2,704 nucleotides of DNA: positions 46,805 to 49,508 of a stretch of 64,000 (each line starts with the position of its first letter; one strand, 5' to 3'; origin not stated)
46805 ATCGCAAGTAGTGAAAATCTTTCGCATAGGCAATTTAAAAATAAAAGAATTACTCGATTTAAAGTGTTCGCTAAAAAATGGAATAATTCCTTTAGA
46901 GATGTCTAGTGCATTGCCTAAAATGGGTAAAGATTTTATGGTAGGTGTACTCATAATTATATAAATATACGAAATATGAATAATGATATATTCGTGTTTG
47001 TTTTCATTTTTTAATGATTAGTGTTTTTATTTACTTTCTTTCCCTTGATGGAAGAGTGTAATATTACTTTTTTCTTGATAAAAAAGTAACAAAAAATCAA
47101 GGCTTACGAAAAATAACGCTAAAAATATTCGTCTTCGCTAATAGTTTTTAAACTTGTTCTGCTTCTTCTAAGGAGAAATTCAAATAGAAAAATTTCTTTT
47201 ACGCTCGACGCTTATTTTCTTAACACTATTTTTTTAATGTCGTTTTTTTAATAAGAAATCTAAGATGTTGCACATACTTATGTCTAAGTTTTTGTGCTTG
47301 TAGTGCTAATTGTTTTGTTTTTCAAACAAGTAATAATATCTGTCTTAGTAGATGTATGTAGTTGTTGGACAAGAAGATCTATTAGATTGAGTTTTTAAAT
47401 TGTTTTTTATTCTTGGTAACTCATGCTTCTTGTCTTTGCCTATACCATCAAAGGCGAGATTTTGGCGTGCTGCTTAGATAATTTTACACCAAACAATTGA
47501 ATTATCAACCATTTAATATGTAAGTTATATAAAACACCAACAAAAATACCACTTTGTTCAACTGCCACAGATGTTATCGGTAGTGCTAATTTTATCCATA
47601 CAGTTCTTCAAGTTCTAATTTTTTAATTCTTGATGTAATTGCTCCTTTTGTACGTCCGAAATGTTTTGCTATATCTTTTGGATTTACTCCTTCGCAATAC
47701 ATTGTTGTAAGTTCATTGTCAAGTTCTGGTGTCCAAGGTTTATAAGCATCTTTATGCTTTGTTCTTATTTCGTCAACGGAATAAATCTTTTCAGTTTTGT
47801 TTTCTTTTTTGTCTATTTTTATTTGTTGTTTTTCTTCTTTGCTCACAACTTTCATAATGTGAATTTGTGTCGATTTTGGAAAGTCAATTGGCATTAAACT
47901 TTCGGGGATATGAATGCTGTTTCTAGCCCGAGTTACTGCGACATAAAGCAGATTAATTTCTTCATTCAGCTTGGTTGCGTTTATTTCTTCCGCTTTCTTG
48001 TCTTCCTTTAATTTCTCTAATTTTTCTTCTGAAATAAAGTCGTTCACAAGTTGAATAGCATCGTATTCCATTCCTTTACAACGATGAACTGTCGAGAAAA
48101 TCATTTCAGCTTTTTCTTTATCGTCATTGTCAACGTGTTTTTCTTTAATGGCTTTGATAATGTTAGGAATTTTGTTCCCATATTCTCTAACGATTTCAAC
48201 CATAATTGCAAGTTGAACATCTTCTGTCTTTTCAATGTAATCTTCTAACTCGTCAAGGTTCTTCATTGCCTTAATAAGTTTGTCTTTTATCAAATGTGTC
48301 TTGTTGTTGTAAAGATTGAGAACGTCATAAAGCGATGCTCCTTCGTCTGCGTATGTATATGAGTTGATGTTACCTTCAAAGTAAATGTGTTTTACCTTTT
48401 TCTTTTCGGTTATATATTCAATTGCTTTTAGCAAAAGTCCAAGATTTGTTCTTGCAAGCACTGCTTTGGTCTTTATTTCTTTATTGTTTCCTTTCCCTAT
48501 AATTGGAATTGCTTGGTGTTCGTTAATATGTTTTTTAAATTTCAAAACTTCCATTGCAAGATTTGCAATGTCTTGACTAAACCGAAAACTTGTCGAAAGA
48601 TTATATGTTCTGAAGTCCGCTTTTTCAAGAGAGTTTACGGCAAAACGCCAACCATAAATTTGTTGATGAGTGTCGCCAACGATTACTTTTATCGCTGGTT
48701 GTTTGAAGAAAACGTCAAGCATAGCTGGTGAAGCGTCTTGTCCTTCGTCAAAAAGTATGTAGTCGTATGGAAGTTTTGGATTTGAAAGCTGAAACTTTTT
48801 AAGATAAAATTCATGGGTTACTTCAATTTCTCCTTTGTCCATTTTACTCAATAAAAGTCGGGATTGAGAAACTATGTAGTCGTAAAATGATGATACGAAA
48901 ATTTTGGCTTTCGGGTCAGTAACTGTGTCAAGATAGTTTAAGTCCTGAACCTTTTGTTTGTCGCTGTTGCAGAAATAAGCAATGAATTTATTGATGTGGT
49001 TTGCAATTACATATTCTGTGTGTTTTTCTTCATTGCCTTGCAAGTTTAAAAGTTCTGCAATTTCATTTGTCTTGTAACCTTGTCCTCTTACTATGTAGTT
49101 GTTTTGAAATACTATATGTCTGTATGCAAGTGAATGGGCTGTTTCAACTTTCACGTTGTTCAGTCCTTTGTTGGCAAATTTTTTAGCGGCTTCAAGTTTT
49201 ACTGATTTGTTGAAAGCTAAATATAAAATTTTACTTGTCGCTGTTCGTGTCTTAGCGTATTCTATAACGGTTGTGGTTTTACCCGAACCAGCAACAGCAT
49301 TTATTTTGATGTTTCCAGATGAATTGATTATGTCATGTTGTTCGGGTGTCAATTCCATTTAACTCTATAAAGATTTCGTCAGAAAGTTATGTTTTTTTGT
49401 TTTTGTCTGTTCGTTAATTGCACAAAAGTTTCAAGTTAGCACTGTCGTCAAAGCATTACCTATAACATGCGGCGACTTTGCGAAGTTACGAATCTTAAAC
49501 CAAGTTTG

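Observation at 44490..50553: Cassette-like accessory region (nuclease-fold protein, P450, UvrD-like helicase-HTH, PIN toxin-antitoxin) between PorP/OmpA and rluD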

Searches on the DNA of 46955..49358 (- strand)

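Call 91: build_rna_model(alignment_id=A4, structure=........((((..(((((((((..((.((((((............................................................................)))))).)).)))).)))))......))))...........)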
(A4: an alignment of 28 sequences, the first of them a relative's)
Model R1 built from alignment A4 (28 sequences, 151 columns); structure: as given.
model positions 144; base pairs 21; branch points 0; effective number of sequences 7.45; information 0.59 bits per position. Calibrated on 0.2 Mb of random sequence (short: E-values are rough).
structure used (alignment columns):
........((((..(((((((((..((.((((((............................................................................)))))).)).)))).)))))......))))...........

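Call 92: search_with_rna_model(model_id=R1, source=window, filters=off, max_evalue=10, show_alignments=6)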
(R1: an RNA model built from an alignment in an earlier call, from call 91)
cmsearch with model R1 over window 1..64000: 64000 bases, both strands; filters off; matches with E-value up to 10: 55.
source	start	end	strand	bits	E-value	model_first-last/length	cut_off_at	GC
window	1022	1086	+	13.4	0.23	42-106/144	no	0.29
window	49454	49590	-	13.1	0.28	1-144/144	no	0.37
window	29348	29440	+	12.8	0.33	25-115/144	no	0.26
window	53814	53883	+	12.3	0.44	35-106/144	no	0.3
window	6063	6198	+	10.9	0.97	1-144/144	no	0.38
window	49158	49229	+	10.8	1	34-106/144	no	0.31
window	59951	59991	+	10.5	1.2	65-106/144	no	0.22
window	30060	30090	-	9.9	1.6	1-144/144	no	0.19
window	47276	47343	-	9.7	1.9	1-144/144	no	0.26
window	7238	7280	+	9.4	2.3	1-144/144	no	0.3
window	29548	29574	+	9.3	2.3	80-106/144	no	0.22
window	11469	11519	-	9.2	2.4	1-144/144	no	0.29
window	7237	7279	-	9.2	2.6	1-144/144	no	0.33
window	24261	24364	+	9.1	2.7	1-144/144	no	0.31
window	61936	61962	-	8.9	2.9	1-144/144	no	0.33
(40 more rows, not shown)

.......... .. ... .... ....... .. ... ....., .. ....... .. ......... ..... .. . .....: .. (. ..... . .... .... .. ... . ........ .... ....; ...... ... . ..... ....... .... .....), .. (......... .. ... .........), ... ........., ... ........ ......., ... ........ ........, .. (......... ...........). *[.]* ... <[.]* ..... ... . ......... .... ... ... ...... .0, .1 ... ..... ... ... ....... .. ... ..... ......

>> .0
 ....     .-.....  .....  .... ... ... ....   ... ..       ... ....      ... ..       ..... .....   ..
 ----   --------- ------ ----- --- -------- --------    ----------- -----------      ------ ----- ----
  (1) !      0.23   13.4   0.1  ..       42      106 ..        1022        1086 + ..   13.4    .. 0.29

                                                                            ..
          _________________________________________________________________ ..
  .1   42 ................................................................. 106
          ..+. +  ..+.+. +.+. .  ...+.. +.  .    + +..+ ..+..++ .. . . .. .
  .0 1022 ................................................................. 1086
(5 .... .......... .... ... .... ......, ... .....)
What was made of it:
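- The full-length site at 49590-49454 is the second-best model hit in 64 kb (call 92).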

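Call 94: search_with_rna_model(model_id=R1, source=window, start=46955, end=47600, filters=off, max_evalue=10, show_alignments=4)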
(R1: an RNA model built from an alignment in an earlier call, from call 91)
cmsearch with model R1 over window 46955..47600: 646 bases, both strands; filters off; matches with E-value up to 10: 15.
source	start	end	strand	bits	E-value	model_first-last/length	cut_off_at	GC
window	47276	47343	-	9.7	0.019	1-144/144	no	0.26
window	47550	47584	-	7.2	0.077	1-144/144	no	0.43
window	47215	47239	-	4.3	0.4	82-106/144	no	0.16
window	47130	47208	-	2.6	1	1-144/144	no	0.32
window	47326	47373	+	2.1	1.4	1-144/144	no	0.31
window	47567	47591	+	2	1.4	1-144/144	no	0.36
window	47486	47513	+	2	1.4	1-144/144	no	0.29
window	47246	47311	+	1.8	1.6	40-106/144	no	0.27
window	47158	47180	+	1.7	1.7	1-144/144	no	0.35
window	47060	47097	+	1.5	1.9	69-106/144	no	0.13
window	47005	47050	+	-0.3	5.4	60-106/144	no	0.24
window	47469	47483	+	-0.4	5.5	1-144/144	no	0.33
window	46972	47001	-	-0.5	5.8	1-144/144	no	0.2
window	47361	47392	-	-1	7.8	1-144/144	no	0.34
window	47387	47400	+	-1.4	10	93-106/144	no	0.14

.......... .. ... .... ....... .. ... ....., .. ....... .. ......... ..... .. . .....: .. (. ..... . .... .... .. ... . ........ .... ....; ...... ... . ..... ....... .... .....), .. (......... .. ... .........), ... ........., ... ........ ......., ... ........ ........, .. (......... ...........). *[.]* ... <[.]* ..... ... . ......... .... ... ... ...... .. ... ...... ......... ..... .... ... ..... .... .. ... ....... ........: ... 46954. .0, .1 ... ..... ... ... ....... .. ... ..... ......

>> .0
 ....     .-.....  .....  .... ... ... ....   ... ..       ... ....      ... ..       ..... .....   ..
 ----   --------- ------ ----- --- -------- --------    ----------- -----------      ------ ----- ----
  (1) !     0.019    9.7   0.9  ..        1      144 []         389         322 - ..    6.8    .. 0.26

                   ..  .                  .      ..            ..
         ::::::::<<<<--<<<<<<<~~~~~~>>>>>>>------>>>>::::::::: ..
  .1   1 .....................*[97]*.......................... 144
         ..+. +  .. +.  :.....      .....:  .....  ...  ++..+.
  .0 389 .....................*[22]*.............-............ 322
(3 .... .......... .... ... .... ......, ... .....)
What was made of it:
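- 47254..47390 (-): Repeat family A, copy 2, lying 272 nt upstream of the P450-222 module. It matches the attC model only weakly (9.7 bits, call 94).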
